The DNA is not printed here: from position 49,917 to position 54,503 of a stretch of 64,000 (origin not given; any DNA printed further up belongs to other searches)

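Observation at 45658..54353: Tandem paralogous 1420-aa FG-GAP/Ig-like surface proteins whose short cytoplasmic tails are almost identical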

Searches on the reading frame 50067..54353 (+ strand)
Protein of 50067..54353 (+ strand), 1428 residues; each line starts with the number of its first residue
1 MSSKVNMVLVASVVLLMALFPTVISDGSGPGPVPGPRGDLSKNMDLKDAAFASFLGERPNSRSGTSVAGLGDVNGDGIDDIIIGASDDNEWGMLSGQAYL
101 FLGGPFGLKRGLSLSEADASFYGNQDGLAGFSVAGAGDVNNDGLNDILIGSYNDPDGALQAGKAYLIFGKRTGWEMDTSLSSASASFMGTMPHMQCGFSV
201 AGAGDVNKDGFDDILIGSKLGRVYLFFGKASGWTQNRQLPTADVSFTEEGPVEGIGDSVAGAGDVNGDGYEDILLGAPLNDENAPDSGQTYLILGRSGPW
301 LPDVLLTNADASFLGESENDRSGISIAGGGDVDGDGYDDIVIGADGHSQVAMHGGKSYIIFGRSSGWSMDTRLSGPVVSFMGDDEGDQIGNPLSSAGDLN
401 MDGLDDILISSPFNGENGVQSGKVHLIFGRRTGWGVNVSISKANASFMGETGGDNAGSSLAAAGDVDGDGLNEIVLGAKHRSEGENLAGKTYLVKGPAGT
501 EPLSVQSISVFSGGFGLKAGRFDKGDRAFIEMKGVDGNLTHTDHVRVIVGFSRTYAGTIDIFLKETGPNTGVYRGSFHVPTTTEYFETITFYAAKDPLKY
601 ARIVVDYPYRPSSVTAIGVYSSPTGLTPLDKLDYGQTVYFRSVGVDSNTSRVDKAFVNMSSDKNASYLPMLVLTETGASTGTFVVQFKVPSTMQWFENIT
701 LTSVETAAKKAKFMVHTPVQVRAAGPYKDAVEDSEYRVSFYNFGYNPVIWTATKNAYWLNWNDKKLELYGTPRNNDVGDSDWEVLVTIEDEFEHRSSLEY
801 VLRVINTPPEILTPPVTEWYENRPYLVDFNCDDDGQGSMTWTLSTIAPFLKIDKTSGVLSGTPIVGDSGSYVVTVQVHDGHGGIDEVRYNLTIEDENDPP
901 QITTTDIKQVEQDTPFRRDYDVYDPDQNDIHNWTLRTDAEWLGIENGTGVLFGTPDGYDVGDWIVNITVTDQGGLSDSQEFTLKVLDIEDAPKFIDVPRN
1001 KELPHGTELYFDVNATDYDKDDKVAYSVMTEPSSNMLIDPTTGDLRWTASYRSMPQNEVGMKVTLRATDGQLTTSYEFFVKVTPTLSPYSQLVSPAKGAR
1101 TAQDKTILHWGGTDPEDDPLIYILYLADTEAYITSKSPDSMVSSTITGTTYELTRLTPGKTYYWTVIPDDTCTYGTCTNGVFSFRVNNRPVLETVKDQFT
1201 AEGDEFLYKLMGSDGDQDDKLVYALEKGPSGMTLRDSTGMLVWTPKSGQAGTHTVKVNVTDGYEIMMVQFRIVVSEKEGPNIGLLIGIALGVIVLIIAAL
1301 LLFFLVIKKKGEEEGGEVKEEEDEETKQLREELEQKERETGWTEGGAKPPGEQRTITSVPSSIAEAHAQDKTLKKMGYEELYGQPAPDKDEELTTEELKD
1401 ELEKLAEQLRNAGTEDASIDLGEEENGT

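Call 6: search_protein_families(library=pfam, proteins=[window:50067-54353:+], max_evalue=0.01)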
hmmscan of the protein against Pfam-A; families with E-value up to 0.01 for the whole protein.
window:50067-54353:+ (1428 aa): 6 families
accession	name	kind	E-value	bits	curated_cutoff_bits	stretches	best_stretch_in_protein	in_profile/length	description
PF01839.29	FG-GAP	-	2.8e-43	145.6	22.1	7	257-292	3-36/37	FG-GAP repeat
PF05345.18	He_PIG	-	1.6e-36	125.1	24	3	1190-1264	2-84/96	Putative Ig domain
PF13517.12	FG-GAP_3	-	1.6e-12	48.3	26.9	2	205-274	1-60/61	FG-GAP-like repeat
PF17963.7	Big_9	-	7.2e-11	43.3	23.6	1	1187-1262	1-77/89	Bacterial Ig domain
PF17892.7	Cadherin_5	-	0.00015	22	26.5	0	1187-1263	2-85/98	Cadherin-like domain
PF24908.1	Ig_SIBA-E_2nd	-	0.0072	16.9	27.8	0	1209-1277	19-90/117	Integrin beta-like protein A-E, second Ig-like domain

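Call 14: find_homologous_proteins(query=window:50067-54353:+, max_evalue=1e-10)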
Query window:50067-54353:+ (1428 aa): 7757 proteins with E <= 1e-10 among 8000 candidates; the best 120 are listed.
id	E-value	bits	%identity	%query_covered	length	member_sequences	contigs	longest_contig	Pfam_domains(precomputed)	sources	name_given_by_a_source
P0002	0.0e+0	3257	100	100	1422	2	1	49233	PF01839.30,PF17963.8,PF13517.13,PF05345.19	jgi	jgi:hypothetical protein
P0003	0.0e+0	1605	54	96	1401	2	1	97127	PF01839.30,PF17963.8,PF17892.8,PF13517.13,PF05345.19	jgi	jgi:hypothetical protein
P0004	0.0e+0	1574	52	99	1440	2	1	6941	PF01839.30,PF17963.8,PF17892.8,PF23592.1,PF13517.13,PF24908.1,PF05345.19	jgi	-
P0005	0.0e+0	1546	52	97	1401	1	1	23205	PF01839.30,PF17963.8,PF13517.13,PF05345.19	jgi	-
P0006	0.0e+0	1509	52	96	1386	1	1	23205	PF01839.30,PF14312.13,PF17963.8,PF13517.13,PF24908.1,PF05345.19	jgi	-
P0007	0.0e+0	1494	52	96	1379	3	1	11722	PF01839.30,PF17963.8,PF13517.13,PF05345.19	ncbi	-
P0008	0.0e+0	1398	51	83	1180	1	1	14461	PF01839.30,PF17963.8,PF17892.8,PF05345.19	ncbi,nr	ncbi:MAG: putative Ig domain-containing protein [Candidatus Thermoplasmatota archaeon]|nr:putative I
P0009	0.0e+0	1237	44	96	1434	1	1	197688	PF01839.30,PF13517.13,PF18957.7,PF05345.19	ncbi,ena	-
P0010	0.0e+0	1210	45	98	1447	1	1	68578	PF01839.30,PF17963.8,PF13517.13,PF05345.19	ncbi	ncbi:MAG: putative Ig domain-containing protein [Thermoplasmatota archaeon]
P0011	0.0e+0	1183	43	98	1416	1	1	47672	PF01839.30,PF17963.8,PF13517.13,PF18957.7,PF05345.19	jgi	jgi:hypothetical protein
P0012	0.0e+0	1138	37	96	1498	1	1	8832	PF01839.30,PF17963.8,PF13517.13,PF00028.24,PF05345.19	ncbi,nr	ncbi:MAG: FG-GAP repeat protein [Candidatus Thermoplasmatota archaeon]|nr:FG-GAP repeat protein [Can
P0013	0.0e+0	1138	42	99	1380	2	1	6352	PF01839.30,PF14312.13,PF17963.8,PF13517.13,PF18957.7,PF05345.19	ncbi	-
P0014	0.0e+0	1101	38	67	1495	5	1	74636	PF01839.30,PF14312.13,PF17963.8,PF13517.13,PF05345.19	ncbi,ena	-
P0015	0.0e+0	1084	42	96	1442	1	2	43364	PF01839.30,PF14312.13,PF17963.8,PF13517.13,PF05345.19,PF21955.1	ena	-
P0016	0.0e+0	1083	42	95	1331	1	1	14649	PF01839.30,PF14312.13,PF17963.8,PF18957.7,PF05345.19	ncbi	-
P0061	7.1e-236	804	33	95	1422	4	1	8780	PF01839.30,PF14312.13,PF17963.8,PF17892.8,PF13517.13,PF05481.18,PF24908.1,PF05345.19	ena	-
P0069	1.7e-230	786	36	83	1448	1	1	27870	PF01839.30,PF14312.13,PF17963.8,PF01022.27,PF13517.13,PF18957.7,PF24908.1,PF05345.19,PF24266.2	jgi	jgi:predicted transcriptional regulator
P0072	1.5e-229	783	33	59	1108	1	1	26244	PF01839.30,PF13412.13,PF14312.13,PF17963.8,PF13517.13,PF18957.7,PF05345.19,PF24266.2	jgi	jgi:DNA-binding MarR family transcriptional regulator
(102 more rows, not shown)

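Call 24: find_encoding_contigs(protein=P0003, flank=10000, max_places=2)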
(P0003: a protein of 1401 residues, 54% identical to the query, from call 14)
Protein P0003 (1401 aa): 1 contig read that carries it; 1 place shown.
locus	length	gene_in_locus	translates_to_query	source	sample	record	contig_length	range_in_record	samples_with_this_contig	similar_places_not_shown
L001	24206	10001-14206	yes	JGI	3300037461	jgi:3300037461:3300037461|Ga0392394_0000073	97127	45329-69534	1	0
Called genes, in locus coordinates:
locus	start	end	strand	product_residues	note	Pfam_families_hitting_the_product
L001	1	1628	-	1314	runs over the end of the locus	PF27332:TP_0781 (faint), PF17957:Big_7 (faint), PF19077:Big_13 (faint)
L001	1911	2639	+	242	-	-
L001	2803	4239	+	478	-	-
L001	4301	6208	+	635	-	PF02518:HATPase_c, PF13589:HATPase_c_3 (weak), PF09239:Topo-VIb_trans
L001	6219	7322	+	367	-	PF04406:TP6A_N, PF20768:Topo_VI_alpha, PF21180:TOP6A-Spo11_Toprim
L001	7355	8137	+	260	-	PF00590:TP_methylase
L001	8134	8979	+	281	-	PF02540:NAD_synthase (weak)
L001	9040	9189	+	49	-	-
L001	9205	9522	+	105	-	-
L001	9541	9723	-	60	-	-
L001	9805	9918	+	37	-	-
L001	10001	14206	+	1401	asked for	PF13517:FG-GAP_3 (faint), PF01839:FG-GAP, PF05345:He_PIG, PF17892:Cadherin_5 (faint), PF05345:He_PIG, PF17963:Big_9 (weak)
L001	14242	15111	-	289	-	PF00483:NTP_transferase, PF12804:NTP_transf_3 (faint)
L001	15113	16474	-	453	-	PF13167:GTP-bdg_N, PF16360:GTP-bdg_M, PF03193:RsgA_GTPase (faint), PF01926:MMR_HSR1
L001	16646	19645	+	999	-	PF07705:CARDB (faint), PF22352:K319L-like_PKD (faint), PF00801:PKD, PF18911:PKD_4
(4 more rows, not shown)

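Call 25: find_encoding_contigs(protein=P0009, flank=10000, max_places=2)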
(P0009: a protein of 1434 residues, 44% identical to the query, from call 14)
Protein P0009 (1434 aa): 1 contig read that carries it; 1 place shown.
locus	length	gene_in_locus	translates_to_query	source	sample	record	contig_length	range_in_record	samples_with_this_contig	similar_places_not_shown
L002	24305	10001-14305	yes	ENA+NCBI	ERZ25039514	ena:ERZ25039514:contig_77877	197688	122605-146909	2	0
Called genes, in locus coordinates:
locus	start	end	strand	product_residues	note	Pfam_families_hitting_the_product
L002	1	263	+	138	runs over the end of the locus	PF01578:Cytochrom_C_asm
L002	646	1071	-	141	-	PF08843:AbiEii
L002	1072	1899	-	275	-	PF11459:AbiEi_3 (weak)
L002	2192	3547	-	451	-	PF06271:RDD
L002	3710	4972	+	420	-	PF00162:PGK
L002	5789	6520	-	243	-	-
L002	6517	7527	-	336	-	-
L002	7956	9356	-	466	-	-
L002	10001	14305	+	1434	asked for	PF01839:FG-GAP, PF13517:FG-GAP_3 (faint), PF01839:FG-GAP, PF18957:RibLong (faint), PF05345:He_PIG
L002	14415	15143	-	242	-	PF12483:GIDE (weak)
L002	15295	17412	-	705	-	PF03169:OPT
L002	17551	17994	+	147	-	-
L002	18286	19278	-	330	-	PF04055:Radical_SAM, PF13186:SPASM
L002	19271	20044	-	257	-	-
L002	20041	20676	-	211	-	-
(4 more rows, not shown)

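Call 28: find_encoding_contigs(protein=P0005, flank=10000, max_places=2)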
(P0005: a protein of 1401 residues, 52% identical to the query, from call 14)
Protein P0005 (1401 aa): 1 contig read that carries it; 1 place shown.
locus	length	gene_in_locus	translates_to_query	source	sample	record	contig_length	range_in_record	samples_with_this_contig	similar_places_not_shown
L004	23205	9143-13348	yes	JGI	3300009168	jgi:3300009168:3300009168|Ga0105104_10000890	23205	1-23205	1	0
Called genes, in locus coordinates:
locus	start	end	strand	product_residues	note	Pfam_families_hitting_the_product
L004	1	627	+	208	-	?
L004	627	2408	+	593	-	-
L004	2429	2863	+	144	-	-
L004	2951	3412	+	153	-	-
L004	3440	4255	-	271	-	PF00160:Pro_isomerase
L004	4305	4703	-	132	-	PF12646:DUF3783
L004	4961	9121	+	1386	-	PF13517:FG-GAP_3 (faint), PF17963:Big_9 (faint), PF01839:FG-GAP (weak), PF14312:FG-GAP_2 (faint), PF01839:FG-GAP, PF24908:Ig_SIBA-E_2nd (faint), PF05345:He_PIG (weak)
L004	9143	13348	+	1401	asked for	PF01839:FG-GAP, PF13517:FG-GAP_3 (faint), PF01839:FG-GAP, PF05345:He_PIG, PF17963:Big_9 (weak)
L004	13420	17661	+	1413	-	PF01839:FG-GAP (weak), PF13517:FG-GAP_3 (faint), PF14312:FG-GAP_2 (faint), PF01839:FG-GAP (weak), PF05345:He_PIG (weak), PF05345:He_PIG, PF17963:Big_9 (weak), PF05345:He_PIG, +1 more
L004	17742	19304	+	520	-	PF00091:Tubulin (faint)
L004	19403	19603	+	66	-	-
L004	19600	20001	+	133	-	PF10130:PIN_2 (weak)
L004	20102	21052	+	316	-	PF00005:ABC_tran, PF13304:AAA_21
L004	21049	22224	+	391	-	PF12679:ABC2_membrane_2 (weak)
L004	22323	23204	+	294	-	?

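Call 72: find_encoding_contigs(protein=P0002, flank=6000, max_places=3)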
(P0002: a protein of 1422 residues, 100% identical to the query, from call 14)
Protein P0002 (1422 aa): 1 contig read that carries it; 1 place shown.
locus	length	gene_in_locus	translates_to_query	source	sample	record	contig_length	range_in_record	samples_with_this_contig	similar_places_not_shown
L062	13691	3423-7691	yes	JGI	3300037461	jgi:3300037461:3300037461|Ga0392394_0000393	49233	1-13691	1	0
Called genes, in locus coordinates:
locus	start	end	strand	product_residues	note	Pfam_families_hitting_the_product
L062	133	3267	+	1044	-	PF01839:FG-GAP (weak), PF05345:He_PIG (weak), PF17963:Big_9 (faint), PF05345:He_PIG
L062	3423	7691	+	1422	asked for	PF13517:FG-GAP_3 (weak), PF01839:FG-GAP (weak), PF05345:He_PIG, PF17963:Big_9 (weak)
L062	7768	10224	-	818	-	PF02687:FtsX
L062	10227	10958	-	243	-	PF00005:ABC_tran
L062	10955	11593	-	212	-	PF00440:TetR_N, PF21303:TetR_C_39 (weak)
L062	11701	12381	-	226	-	PF00117:GATase, PF07722:Peptidase_C26 (weak)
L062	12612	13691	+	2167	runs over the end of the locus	PF06268:Fascin (faint)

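Call 75: search_protein_families(library=ncbifam, proteins=[window:50067-54353:+], max_evalue=0.01)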
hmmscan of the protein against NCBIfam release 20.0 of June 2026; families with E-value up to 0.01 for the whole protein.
window:50067-54353:+ (1428 aa): 2 families
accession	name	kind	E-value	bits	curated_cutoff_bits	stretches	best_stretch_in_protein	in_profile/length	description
NF047539.1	XAC2610_fam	domain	1e-12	48.4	35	0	397-424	4-30/89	XAC2610-related protein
NF012211.1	tand_rpt_95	domain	3e-08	33.5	90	0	855-905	46-96/98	tandem-95 repeat protein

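Call 79: find_encoding_contigs(protein=P0069, flank=10000, max_places=2)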
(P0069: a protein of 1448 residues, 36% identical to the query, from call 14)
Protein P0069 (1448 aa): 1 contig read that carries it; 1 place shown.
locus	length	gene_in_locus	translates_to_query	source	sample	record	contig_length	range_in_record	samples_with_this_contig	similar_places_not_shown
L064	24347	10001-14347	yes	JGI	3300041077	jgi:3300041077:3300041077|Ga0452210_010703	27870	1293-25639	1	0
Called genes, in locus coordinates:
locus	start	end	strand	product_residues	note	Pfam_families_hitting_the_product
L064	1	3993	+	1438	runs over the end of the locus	PF01839:FG-GAP (weak), PF13517:FG-GAP_3 (faint), PF01839:FG-GAP, PF17963:Big_9 (faint), PF05345:He_PIG (weak), PF24908:Ig_SIBA-E_2nd (faint), PF05345:He_PIG, PF24266:HTH_HVO_0163_N, +4 more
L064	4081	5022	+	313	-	PF26549:Tricorn_N (faint), PF07676:PD40 (faint)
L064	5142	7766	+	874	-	PF13517:FG-GAP_3 (faint), PF01839:FG-GAP, PF17963:Big_9 (faint), PF01839:FG-GAP (weak), PF05345:He_PIG (weak)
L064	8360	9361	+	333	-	PF05345:He_PIG (weak), PF09851:SHOCT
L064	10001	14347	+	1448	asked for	PF13517:FG-GAP_3 (faint), PF01839:FG-GAP (weak), PF14312:FG-GAP_2 (faint), PF01839:FG-GAP, PF17963:Big_9 (faint), PF05345:He_PIG (weak), PF05345:He_PIG, PF24266:HTH_HVO_0163_N, +3 more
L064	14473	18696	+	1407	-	PF01839:FG-GAP (weak), PF13517:FG-GAP_3 (faint), PF01839:FG-GAP, PF17963:Big_9 (faint), PF01839:FG-GAP (weak), PF05345:He_PIG, PF09851:SHOCT (weak)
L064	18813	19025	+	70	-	-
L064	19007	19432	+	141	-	PF01850:PIN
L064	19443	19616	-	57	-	PF09853:DUF2080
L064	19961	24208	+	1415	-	PF17963:Big_9 (faint), PF05345:He_PIG (weak), PF24908:Ig_SIBA-E_2nd (faint), PF18957:RibLong (faint), PF05345:He_PIG, PF24266:HTH_HVO_0163_N, PF12802:MarR_2 (weak), PF13412:HTH_24, +2 more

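Call 80: find_encoding_contigs(protein=P0072, flank=10000, max_places=2)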
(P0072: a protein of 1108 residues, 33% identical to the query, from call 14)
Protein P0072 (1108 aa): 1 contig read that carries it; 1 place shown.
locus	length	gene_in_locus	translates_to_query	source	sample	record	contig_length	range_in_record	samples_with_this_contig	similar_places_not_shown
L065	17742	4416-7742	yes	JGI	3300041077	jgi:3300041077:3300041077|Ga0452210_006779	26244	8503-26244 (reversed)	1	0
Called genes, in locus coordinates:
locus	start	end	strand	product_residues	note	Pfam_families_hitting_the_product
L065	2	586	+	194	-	?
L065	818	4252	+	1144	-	PF01839:FG-GAP (weak), PF13517:FG-GAP_3 (faint), PF01839:FG-GAP, PF17963:Big_9 (faint), PF05345:He_PIG, PF01022:HTH_5 (faint), PF13412:HTH_24 (faint), PF24266:HTH_HVO_0163_N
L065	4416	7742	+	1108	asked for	PF13517:FG-GAP_3 (faint), PF14312:FG-GAP_2 (faint), PF01839:FG-GAP, PF17963:Big_9 (faint), PF18957:RibLong (faint), PF05345:He_PIG, PF13412:HTH_24 (faint), PF24266:HTH_HVO_0163_N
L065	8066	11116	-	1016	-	PF05048:NosD, PF13229:Beta_helix, PF00041:fn3 (faint)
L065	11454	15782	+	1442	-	PF01839:FG-GAP (weak), PF14312:FG-GAP_2 (faint), PF01839:FG-GAP (weak), PF13517:FG-GAP_3 (weak), PF01839:FG-GAP (weak), PF17963:Big_9 (faint), PF05345:He_PIG, PF09851:SHOCT, +2 more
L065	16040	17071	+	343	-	PF26550:Tricorn_2nd (faint), PF07676:PD40 (faint)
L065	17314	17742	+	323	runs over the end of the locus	PF26550:Tricorn_2nd (faint), PF07676:PD40 (faint), PF26549:Tricorn_N (weak)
